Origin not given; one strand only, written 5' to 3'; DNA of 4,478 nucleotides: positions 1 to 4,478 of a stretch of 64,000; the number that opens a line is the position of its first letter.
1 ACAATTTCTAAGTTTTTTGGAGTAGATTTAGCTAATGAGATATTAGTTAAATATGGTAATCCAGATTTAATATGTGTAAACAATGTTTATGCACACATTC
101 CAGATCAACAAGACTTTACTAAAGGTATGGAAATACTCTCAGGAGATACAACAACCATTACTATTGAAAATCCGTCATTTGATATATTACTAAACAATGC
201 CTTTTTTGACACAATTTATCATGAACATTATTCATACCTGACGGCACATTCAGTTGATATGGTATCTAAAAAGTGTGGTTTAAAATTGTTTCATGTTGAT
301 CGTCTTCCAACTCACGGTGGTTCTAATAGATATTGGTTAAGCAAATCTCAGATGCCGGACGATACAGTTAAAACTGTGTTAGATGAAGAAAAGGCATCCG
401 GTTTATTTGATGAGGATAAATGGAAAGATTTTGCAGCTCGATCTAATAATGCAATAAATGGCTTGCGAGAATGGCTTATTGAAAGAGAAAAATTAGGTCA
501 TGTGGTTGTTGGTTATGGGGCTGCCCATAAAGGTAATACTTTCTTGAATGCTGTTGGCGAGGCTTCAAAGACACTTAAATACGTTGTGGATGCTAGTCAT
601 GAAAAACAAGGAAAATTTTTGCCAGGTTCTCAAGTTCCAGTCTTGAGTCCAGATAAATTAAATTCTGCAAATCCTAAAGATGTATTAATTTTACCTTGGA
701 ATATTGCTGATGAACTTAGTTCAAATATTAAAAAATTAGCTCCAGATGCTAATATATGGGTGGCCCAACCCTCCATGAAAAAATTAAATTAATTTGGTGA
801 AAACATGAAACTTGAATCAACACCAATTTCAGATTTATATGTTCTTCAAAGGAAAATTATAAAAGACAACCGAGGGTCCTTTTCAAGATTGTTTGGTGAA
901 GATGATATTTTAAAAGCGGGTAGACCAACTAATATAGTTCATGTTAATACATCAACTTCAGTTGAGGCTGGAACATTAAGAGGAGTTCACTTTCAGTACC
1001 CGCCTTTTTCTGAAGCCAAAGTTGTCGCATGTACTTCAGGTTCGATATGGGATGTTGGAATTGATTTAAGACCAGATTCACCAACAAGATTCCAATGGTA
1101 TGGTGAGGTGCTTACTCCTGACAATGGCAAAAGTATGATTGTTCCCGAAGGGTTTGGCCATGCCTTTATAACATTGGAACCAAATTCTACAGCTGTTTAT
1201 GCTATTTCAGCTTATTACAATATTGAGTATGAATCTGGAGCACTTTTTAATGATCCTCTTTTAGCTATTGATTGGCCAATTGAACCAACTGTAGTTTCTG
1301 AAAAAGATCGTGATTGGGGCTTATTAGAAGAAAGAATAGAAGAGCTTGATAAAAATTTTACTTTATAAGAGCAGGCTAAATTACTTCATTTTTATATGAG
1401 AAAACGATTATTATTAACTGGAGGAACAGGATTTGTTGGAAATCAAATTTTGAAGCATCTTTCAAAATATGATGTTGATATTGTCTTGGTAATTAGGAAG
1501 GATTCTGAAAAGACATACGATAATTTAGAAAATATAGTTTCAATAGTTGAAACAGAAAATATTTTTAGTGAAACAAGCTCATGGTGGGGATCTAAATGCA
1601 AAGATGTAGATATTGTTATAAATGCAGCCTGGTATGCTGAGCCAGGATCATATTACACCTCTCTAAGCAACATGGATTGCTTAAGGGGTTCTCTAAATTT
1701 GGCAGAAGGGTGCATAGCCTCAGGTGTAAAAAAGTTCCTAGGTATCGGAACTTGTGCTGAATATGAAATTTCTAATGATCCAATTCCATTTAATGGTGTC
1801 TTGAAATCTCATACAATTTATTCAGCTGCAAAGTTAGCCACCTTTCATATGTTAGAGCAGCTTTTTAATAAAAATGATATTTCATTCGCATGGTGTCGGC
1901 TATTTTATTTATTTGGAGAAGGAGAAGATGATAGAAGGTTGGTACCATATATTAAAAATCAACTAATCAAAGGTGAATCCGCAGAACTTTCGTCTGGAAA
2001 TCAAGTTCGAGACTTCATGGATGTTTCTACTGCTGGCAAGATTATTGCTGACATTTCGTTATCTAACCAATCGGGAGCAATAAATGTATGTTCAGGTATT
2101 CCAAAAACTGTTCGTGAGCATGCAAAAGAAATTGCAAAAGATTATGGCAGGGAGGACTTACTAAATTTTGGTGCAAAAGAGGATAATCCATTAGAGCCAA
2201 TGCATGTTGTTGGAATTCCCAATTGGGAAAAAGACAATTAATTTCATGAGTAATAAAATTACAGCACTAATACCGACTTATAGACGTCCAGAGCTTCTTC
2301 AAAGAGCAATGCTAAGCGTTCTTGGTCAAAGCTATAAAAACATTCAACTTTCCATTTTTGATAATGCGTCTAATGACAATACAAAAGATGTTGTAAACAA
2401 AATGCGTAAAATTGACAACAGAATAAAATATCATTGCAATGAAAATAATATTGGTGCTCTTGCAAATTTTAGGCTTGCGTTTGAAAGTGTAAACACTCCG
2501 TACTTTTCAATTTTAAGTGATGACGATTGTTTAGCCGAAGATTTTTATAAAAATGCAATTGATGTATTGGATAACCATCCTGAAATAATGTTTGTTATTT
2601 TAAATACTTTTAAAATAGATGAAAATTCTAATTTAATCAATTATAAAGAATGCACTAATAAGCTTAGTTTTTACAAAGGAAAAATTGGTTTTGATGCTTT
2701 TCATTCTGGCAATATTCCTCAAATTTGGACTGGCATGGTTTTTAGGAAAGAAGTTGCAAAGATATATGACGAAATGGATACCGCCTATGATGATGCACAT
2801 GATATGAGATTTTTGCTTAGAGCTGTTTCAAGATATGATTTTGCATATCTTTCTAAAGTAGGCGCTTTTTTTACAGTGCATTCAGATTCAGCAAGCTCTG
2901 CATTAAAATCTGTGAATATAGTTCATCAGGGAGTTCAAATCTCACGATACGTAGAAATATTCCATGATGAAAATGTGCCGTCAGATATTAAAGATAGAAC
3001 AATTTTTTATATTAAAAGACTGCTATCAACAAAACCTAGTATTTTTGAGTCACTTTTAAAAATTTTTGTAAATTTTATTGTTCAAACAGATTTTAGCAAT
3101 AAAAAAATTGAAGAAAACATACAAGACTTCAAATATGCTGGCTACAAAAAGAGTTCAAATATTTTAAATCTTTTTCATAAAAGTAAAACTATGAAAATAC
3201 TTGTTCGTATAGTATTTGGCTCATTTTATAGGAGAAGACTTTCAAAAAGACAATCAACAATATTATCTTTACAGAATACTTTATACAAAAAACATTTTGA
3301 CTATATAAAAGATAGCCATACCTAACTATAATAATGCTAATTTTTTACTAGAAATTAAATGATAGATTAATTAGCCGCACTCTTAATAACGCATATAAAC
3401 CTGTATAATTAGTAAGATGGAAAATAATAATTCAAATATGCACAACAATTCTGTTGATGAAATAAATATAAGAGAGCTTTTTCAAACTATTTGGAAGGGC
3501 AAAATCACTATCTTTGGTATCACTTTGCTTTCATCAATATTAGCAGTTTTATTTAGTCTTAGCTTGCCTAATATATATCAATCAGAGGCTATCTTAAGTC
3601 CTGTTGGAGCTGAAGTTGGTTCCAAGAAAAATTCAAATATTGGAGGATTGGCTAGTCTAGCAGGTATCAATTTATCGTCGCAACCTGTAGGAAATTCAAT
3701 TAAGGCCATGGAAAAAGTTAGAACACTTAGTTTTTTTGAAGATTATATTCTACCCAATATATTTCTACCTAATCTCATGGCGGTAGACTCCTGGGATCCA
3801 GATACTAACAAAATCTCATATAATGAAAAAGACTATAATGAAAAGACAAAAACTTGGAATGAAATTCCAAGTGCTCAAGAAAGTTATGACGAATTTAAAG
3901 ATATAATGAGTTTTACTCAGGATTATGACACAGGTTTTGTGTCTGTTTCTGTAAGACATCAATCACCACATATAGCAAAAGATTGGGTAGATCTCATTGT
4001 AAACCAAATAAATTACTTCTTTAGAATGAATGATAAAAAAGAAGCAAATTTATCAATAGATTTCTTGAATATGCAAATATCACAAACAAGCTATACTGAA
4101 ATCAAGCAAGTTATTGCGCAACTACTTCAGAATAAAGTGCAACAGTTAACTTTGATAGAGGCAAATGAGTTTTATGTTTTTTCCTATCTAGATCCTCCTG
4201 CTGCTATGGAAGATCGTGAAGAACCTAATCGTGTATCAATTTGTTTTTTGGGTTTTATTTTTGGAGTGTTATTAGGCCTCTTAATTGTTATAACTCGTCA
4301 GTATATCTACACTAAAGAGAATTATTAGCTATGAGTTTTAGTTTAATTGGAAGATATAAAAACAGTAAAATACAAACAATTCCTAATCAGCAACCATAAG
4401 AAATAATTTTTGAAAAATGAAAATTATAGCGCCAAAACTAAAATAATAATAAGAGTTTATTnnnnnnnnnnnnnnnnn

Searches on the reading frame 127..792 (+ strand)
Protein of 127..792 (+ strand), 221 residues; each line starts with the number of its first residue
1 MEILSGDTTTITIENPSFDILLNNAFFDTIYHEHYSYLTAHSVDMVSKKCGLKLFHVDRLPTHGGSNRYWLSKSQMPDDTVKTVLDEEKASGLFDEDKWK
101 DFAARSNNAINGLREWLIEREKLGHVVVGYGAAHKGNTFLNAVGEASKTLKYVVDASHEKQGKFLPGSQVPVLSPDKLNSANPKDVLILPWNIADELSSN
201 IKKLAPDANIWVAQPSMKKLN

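Call 7: search_protein_families(library=pfam, proteins=[window:127-792:+], max_evalue=0.0001)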
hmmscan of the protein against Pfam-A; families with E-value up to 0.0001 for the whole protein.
window:127-792:+ (221 aa): 1 family
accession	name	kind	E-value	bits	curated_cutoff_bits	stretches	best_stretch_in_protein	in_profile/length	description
PF08484.17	Methyltransf_14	-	1.3e-38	132.7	23.5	1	61-207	1-151/160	C-methyltransferase C-terminal domain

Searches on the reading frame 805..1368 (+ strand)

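Call 7: search_protein_families(library=pfam, proteins=[window:805-1368:+], max_evalue=0.0001)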
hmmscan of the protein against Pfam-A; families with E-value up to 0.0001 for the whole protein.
window:805-1368:+ (187 aa): 1 family
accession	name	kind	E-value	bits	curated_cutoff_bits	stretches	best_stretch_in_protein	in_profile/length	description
PF00908.23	dTDP_sugar_isom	-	3e-51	173.9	27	1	6-175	2-167/168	dTDP-4-dehydrorhamnose 3,5-epimerase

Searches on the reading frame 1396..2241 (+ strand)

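Call 7: search_protein_families(library=pfam, proteins=[window:1396-2241:+], max_evalue=0.0001)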
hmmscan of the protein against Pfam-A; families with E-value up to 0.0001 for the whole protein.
window:1396-2241:+ (281 aa): 4 families
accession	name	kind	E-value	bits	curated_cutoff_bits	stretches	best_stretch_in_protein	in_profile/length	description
PF01370.27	Epimerase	-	2.5e-27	96.3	20.9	1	6-213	2-217/240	NAD dependent epimerase/dehydratase family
PF16363.11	GDP_Man_Dehyd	-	2.2e-10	40.9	27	0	97-252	104-268/332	GDP-mannose 4,6 dehydratase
PF02719.21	Polysacc_synt_2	-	1.2e-05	25.1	20.2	0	6-253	2-250/293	Polysaccharide biosynthesis protein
PF13460.12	NAD_binding_10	-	6.9e-05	23.2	27.2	1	9-149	1-127/184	NAD(P)H-binding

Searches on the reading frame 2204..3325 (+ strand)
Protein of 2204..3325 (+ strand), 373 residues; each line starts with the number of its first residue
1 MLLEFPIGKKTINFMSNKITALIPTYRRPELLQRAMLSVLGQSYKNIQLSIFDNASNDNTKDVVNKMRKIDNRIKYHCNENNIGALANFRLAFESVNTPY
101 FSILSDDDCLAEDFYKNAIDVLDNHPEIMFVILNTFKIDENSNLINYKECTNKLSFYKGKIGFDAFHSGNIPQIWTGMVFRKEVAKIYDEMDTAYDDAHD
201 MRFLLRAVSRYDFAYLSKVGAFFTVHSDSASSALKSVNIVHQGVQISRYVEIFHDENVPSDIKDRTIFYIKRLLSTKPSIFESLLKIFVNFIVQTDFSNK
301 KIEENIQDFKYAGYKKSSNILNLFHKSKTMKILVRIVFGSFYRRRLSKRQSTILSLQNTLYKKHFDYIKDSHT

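Call 7: search_protein_families(library=pfam, proteins=[window:2204-3325:+], max_evalue=0.0001)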
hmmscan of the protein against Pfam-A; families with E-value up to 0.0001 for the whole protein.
window:2204-3325:+ (373 aa): 2 families
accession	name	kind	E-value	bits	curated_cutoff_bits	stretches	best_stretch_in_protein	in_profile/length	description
PF00535.33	Glycos_transf_2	-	8.5e-20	71.8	23.3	1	21-185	2-164/168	Glycosyl transferase family 2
PF13641.12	Glyco_tranf_2_3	-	1.1e-05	26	27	1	19-192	3-178/230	Glycosyltransferase like family 2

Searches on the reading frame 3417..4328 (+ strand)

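Call 7: search_protein_families(library=pfam, proteins=[window:3417-4328:+], max_evalue=0.0001)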
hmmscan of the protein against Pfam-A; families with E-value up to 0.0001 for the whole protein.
window:3417-4328:+ (303 aa): 1 family
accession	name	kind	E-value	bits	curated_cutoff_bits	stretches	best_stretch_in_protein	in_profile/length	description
PF02706.20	Wzz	-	5.8e-11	43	25.5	1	14-76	1-60/91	Chain length determinant protein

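Call 54: search_protein_families(library=ncbifam, proteins=[window:3417-4328:+], max_evalue=0.001)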
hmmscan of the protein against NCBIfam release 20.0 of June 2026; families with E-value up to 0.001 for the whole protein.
window:3417-4328:+ (303 aa): 7 families
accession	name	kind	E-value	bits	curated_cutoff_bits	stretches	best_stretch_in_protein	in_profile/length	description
NF007699.1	PRK10381.1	equivalog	6.4e-09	35.2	300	1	5-134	16-144/368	LPS O-antigen length regulator Wzz(fepE)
NF012015.1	PRK15471.1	equivalog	1.7e-08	33.8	267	1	1-62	3-65/325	LPS O-antigen chain length determinant protein WzzB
NF008645.0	PRK11638.1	equivalog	3.5e-08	33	332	1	5-60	6-61/349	ECA polysaccharide chain length modulation protein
NF008568.0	PRK11519.1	equivalog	5.1e-07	28.2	1068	0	6-68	8-69/720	tyrosine-protein kinase Wzc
TIGR01006.1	polys_exp_MPA1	subfamily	1.4e-05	24.7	296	0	10-48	3-40/226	CspC family polysaccharide chain length determinant protein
NF007350.0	PRK09841.1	equivalog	4.3e-05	21.8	1248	0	4-61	6-63/726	tyrosine-protein kinase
TIGR03007.1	pepcterm_ChnLen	equivalog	7.3e-05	21.2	278.85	0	18-58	3-43/498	XrtA system polysaccharide chain length determinant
